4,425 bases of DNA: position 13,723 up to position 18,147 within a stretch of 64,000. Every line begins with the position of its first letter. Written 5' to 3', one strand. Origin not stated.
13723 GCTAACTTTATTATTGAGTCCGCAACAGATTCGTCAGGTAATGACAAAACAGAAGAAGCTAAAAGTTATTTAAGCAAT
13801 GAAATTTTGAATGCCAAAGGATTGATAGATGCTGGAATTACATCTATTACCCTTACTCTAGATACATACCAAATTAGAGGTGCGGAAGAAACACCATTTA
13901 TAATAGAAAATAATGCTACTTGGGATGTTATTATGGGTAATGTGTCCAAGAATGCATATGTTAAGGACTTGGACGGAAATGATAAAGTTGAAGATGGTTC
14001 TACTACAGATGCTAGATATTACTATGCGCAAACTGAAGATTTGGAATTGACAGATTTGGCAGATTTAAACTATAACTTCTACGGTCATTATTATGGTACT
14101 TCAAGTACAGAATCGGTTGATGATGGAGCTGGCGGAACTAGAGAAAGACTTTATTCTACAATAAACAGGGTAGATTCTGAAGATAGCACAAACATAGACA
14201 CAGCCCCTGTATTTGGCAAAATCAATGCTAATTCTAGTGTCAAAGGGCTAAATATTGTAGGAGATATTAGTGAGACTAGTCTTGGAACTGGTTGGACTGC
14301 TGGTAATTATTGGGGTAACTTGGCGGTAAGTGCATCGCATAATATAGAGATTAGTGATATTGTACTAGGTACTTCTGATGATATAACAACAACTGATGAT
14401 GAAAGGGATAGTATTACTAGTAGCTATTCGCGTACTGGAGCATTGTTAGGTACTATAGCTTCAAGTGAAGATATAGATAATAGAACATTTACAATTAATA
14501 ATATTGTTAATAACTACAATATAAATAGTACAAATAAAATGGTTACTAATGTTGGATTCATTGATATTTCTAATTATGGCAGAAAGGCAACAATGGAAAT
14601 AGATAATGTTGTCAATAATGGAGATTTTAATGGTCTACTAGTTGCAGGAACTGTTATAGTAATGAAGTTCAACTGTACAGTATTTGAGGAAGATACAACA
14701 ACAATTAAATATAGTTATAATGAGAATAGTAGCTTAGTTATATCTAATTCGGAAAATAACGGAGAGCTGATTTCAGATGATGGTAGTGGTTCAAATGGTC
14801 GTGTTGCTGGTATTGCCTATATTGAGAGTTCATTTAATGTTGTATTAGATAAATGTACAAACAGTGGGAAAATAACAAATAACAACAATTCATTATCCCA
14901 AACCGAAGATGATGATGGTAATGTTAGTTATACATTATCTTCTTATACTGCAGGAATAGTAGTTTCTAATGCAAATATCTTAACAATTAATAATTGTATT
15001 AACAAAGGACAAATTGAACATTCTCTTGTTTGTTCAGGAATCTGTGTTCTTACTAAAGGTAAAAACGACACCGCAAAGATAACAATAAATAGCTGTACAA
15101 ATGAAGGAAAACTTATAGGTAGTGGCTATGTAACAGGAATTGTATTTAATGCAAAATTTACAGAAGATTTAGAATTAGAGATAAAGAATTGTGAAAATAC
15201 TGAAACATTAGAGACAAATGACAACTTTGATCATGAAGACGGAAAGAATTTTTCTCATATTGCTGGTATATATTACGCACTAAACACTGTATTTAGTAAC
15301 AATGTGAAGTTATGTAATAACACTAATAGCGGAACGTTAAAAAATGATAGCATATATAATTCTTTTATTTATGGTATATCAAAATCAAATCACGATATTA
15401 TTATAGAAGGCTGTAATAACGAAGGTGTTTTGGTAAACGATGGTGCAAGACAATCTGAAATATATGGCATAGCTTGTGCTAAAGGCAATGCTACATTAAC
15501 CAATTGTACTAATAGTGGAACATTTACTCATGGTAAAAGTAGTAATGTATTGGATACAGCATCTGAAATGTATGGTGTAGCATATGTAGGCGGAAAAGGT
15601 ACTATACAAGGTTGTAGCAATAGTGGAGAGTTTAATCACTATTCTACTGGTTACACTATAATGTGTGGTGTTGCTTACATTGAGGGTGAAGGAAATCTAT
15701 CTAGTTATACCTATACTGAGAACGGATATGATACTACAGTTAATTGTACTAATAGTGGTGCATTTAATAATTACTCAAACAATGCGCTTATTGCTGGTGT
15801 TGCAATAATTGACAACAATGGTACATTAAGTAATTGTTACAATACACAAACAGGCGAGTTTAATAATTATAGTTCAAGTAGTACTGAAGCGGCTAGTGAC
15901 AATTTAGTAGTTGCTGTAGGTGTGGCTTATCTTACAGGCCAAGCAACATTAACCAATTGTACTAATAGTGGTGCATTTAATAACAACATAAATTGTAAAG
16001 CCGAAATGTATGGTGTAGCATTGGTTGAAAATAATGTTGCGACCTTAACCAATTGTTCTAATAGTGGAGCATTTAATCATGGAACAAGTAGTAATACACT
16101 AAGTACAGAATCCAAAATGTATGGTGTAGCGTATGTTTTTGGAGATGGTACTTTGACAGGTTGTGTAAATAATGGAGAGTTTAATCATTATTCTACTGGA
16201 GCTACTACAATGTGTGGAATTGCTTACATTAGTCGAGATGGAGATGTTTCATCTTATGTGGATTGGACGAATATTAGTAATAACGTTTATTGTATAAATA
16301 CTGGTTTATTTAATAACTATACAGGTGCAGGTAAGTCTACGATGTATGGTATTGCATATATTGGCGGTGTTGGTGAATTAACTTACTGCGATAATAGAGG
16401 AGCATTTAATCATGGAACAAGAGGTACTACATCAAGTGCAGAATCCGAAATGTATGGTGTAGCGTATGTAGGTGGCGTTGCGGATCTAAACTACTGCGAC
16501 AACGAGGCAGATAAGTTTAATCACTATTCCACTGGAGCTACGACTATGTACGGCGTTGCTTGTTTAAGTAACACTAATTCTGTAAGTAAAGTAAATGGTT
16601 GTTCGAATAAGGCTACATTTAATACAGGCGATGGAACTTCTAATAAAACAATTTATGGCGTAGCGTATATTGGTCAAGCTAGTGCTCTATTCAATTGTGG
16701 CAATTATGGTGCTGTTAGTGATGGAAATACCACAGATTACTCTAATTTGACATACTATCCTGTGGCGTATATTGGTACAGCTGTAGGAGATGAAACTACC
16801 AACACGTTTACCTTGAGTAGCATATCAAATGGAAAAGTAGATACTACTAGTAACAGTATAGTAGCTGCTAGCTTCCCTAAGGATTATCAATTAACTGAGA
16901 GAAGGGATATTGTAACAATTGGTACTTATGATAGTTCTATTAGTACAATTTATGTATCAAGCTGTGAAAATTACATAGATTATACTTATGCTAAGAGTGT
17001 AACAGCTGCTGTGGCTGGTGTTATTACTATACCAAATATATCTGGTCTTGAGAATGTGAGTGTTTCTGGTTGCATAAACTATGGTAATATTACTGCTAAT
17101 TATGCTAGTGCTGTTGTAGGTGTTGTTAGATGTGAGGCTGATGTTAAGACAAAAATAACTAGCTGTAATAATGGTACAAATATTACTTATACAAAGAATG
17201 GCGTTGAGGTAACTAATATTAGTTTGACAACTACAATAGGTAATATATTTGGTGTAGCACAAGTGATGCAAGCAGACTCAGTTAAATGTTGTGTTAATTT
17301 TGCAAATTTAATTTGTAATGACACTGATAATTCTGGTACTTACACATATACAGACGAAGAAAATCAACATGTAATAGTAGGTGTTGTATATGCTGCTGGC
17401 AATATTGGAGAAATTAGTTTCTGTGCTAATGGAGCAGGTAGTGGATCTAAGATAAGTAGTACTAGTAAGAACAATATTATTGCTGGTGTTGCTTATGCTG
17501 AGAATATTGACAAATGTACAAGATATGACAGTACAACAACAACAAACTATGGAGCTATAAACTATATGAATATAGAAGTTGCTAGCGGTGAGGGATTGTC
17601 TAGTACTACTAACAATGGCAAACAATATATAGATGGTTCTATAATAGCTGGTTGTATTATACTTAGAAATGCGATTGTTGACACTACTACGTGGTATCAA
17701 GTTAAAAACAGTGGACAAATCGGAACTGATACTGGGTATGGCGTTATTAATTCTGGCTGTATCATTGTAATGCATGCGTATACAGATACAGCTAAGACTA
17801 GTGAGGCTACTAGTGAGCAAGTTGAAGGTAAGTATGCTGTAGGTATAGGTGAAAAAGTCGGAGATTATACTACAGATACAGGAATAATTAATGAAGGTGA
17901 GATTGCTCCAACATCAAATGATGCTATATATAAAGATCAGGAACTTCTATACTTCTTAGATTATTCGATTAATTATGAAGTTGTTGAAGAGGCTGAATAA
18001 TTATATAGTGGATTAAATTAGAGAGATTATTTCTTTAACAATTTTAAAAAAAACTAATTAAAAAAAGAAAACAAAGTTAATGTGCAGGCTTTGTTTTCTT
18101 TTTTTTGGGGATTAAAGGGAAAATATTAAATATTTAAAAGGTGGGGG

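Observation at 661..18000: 5,779-aa signal-anchored giant surface protein with about 40 Ig-like modules and no recognisable cell-wall anchor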

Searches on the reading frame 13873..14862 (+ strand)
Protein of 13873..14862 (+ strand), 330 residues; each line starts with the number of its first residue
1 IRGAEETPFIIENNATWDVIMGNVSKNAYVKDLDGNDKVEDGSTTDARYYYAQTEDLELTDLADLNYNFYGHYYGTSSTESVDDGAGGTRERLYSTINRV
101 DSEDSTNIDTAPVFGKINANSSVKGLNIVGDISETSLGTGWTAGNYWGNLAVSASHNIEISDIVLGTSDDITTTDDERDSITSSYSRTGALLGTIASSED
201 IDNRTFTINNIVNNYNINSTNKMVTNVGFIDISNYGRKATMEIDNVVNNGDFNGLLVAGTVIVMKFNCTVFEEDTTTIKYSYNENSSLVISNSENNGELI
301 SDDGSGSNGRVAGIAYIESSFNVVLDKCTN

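Call 64: find_homologous_proteins(query=A2, max_evalue=0.01)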
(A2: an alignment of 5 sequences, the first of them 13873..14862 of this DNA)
Query A2 (5 sequences): 8000 candidates shared short words with the query, none scored E <= 0.01.

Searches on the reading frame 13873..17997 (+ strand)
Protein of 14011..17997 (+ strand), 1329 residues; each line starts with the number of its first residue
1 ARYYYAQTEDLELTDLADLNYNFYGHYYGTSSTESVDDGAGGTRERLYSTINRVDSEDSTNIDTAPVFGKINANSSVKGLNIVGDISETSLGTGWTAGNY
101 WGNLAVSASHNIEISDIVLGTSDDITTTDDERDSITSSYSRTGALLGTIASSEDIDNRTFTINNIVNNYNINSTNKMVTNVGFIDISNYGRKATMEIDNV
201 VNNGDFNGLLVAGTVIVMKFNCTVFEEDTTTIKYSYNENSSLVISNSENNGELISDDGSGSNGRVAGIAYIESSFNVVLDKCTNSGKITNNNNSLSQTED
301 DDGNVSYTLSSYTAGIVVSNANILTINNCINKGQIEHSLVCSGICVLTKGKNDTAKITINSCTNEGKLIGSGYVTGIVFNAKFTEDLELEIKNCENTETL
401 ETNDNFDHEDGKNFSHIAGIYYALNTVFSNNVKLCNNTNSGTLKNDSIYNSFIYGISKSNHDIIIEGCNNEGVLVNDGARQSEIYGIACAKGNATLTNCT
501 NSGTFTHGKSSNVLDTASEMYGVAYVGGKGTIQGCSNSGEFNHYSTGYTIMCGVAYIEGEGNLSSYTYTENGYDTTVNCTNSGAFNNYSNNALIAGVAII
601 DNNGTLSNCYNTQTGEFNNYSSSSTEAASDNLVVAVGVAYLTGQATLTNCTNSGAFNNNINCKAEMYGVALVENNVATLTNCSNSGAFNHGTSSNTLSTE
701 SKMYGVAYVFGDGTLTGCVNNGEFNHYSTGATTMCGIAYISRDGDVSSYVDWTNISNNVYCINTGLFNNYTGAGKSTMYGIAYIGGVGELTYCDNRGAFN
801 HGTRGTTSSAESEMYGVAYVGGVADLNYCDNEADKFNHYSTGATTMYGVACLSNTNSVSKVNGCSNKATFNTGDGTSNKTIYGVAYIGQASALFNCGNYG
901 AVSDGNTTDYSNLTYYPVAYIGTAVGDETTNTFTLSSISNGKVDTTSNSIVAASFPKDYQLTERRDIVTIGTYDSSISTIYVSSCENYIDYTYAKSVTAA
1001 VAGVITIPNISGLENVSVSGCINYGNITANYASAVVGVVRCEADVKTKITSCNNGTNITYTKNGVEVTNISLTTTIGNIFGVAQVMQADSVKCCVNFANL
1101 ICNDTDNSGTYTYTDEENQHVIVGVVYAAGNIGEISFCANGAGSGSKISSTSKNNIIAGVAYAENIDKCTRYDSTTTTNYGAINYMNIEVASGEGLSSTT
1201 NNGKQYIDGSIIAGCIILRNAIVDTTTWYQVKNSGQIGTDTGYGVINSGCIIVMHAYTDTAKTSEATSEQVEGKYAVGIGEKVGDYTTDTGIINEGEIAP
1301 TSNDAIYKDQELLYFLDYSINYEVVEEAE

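Call 22: find_homologous_proteins(query=window:14461-17997:+, max_evalue=0.001)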
Query window:14461-17997:+: 8000 candidates shared short words with the query, none scored E <= 0.001.

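Call 29: search_solved_structures(query=window:14011-17997:+, max_evalue=1)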
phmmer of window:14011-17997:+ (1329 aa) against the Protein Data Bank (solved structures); distinct sequences matched with E-value up to 1: 0.

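Call 83: predict_structure(alignment_id=A3)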
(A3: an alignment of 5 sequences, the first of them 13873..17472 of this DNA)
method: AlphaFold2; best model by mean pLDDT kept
length: 1200 residues; sequences in the alignment: 5
mean_pLDDT: 59.6   pTM: 0.60
mean pLDDT of the five models: 59.6, 56.0, 55.1, 51.6, 39.0
residues with pLDDT >= 90: 53; 70-90: 342; 50-70: 384; < 50: 421
segments of 3 or more residues with pLDDT < 50: 1-71, 76-91, 98-115, 133-148, 169-177, 185-189, 234-236, 267-270, 292-308, 341-356, 396-400, 453-458, 606-618, 667-675, 739-743, 789-819, 832-834, 841-844, 848-855, 875-880, 951-957, 987-1010, 1039-1049, 1054-1058, 1076-1084, 1106-1139, 1144-1200
pLDDT, mean of each block of 10 residues (from residue 1): 34 41 31 31 27 32 40 47 43 50 35 48 62 40 42 63 63 45 51 57 68 71 67 57 80 68 52 72 73 38 40 73 83 72 43 55 73 88 78 57 84 82 72 80 85 49 76 64 90 76 79 90 76 82 91 67 80 83 90 83 60 40 87 84 82 88 63 61 84 87 78 84 79 69 63 74 70 62 59 34 26 39 62 51 48 51 57 48 55 63 60 58 60 72 60 50 67 73 59 31 34 63 68 55 42 50 62 48 49 55 46 28 37 45 46 33 28 40 35 26
secondary structure, 60 per line:
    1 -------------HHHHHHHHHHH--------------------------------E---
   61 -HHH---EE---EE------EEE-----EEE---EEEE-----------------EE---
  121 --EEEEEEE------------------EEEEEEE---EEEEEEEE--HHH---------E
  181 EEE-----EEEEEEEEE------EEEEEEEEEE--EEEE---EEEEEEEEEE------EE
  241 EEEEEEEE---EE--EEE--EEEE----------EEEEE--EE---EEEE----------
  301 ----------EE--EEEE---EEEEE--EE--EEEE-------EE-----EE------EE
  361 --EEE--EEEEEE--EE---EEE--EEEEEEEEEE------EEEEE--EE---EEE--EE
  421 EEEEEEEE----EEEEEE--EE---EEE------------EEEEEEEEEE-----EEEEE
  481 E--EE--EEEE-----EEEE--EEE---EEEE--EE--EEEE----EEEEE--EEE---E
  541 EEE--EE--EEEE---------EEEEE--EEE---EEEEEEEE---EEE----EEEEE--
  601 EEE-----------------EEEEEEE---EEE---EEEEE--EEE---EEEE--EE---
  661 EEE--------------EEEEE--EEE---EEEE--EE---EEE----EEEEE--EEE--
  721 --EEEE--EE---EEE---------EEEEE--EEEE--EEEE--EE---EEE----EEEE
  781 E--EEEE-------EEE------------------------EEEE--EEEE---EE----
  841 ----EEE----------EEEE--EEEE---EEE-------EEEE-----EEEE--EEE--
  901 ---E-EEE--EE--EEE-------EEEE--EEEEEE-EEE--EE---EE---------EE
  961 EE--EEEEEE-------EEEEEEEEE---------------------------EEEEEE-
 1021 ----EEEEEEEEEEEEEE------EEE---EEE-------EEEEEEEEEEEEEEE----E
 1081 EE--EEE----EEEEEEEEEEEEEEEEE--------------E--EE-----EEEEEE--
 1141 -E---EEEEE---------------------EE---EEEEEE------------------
elements in order (helices of 4 or more, strands of 3 or more residues): H14-24 E81-83 E89-91 E95-98 E123-129 E148-154 E158-165 E180-183 E189-197 E204-213 E216-219 E223-232 E239-248 E256-258 E261-264 E275-279 E287-290 E315-318 E322-326 E333-336 E363-365 E368-373 E381-383 E386-395 E402-406 E414-416 E419-428 E433-438 E446-448 E461-470 E476-481 E488-491 E497-500 E503-505 E509-512 E519-522 E527-531 E534-536 E540-543 E550-553 E563-567 E570-572 E576-583 E587-589 E594-598 E601-603 E621-627 E631-633 E637-641 E644-646 E650-653 E661-663 E678-682 E685-687 E691-694 E702-704 E709-713 E716-718 E723-726 E734-736 E746-750 E753-756 E759-762 E770-772 E777-781 E784-787 E795-797 E822-825 E828-831 E845-847 E858-861 E864-867 E871-873 E881-884 E890-893 E896-898 E906-908 E915-917 E925-928 E931-936 E938-940 E959-962 E965-970 E978-986 E1014-1019 E1025-1038 E1045-1047 E1051-1053 E1061-1075 E1080-1082 E1085-1087 E1092-1108 E1133-1138 E1146-1150 E1177-1182

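Call 86: fold_search(model_id=the predicted structure, library=pdb)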
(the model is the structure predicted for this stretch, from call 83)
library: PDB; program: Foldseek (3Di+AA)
matches with E <= 10: 90; with E <= 0.001: 0
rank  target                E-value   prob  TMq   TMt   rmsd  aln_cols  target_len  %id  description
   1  7o77                  3.3e-01  0.06  0.10  0.14  27.5       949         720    9  Structure of the PL6 family alginate lyase Patl3640 from Pseudoalteromonas atlantica T6c (released 2021-07-28)
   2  8bwk_A                4.0e-01  0.06  0.11  0.15  27.6       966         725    9  Metagenomic derived PL6 alginate lyase (released 2023-12-20)
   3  4rm6                  6.7e-01  0.10  0.19  0.25  17.9      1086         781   10  Crystal structure of Hemopexin Binding Protein (released 2016-05-18)
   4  9k4a_A                8.0e-01  0.14  0.12  0.19  12.8       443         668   10  Cryo-EM structure of depolymerase S2-4 from Klebsiella phage K64-1 (released 2026-03-25)
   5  4xkv                  8.3e-01  0.03  0.09  0.13  20.5       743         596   10  Tailspike protein mutant D339N of E. coli bacteriophage HK620 (released 2016-01-20)
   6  7xz7_A                9.9e-01  0.12  0.12  0.26  12.9       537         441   13  Mutant (D137A) of the N-terminal domain of fucoidan lyase FdlA (released 2022-09-28)
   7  8bwk_C                9.9e-01  0.03  0.09  0.13  27.3      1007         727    8  Metagenomic derived PL6 alginate lyase (released 2023-12-20)
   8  6gvr_A                9.9e-01  0.02  0.08  0.12  21.4       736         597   10  TAILSPIKE PROTEIN MUTANT E372Q (DELTA N471/S472) OF E. COLI BACTERIOPHAGE HK620 IN COMPLEX WITH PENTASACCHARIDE (released 2018-07-11)
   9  7uvl_P                1.2e+00  0.41  0.12  0.11  10.5       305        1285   15  IgA1 Protease with IgA1 substrate (released 2022-11-23)
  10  2iou_G                1.2e+00  0.11  0.17  0.30  14.3       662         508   11  Major Tropism Determinant P1 (Mtd-P1) Variant Complexed with Bordetella brochiseptica Virulence Factor Pertactin extra (released 2007-10-23)
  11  7uvk                  1.3e+00  0.13  0.10  0.09  14.8       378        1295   13  G. haemolysans IgA1 protease (released 2022-11-23)
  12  3n6z                  1.4e+00  0.25  0.13  0.35  11.1       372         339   13  Crystal structure of a putative immunoglobulin A1 protease (BACOVA_03286) from Bacteroides ovatus at 1.30 A resolution (released 2010-07-21)
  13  6gvp_A                1.4e+00  0.03  0.08  0.14  19.7       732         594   10  TAILSPIKE PROTEIN MUTANT E372Q (DELTA N471/S472) OF E. COLI BACTERIOPHAGE HK620 IN COMPLEX WITH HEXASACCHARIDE (released 2018-07-11)
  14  2vbm_A                1.5e+00  0.06  0.11  0.18  15.8       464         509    9  Tailspike protein of bacteriophage Sf6 complexed with tetrasaccharide (released 2008-04-22)
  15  9cdv_A                1.7e+00  0.05  0.09  0.18  16.6       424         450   12  Crystal Structure of Rhombotarget A (released 2025-07-02)
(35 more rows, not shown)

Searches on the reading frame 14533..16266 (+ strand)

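Call 87: search_protein_families(library=pfam, proteins=[window:14533-16266:+], max_evalue=10)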
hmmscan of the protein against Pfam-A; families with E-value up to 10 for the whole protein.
window:14533-16266:+ (578 aa): 4 families
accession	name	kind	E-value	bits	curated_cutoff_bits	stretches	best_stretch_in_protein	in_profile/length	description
PF02507.20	PSI_PsaF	-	0.0054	17.1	27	1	500-530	19-49/172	Photosystem I reaction centre subunit III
PF08679.17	DsrD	-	0.0084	16.8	24.2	1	543-563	42-62/65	Dissimilatory sulfite reductase D (DsrD)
PF16344.10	FecR_C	-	0.0091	16.5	24.4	0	311-352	20-62/70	FecR, C-terminal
PF25327.1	UBL_ZFAND1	-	0.83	10.3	27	1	104-125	11-32/69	ZFAND1-like ubiquitin-like domain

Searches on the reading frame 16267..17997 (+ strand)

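Call 87: search_protein_families(library=pfam, proteins=[window:16267-17997:+], max_evalue=10)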
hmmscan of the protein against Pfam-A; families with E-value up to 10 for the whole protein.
window:16267-17997:+ (577 aa): 1 family
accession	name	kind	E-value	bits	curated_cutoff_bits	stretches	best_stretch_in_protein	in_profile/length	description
PF08679.17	DsrD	-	0.048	14.4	24.2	1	82-97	47-62/65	Dissimilatory sulfite reductase D (DsrD)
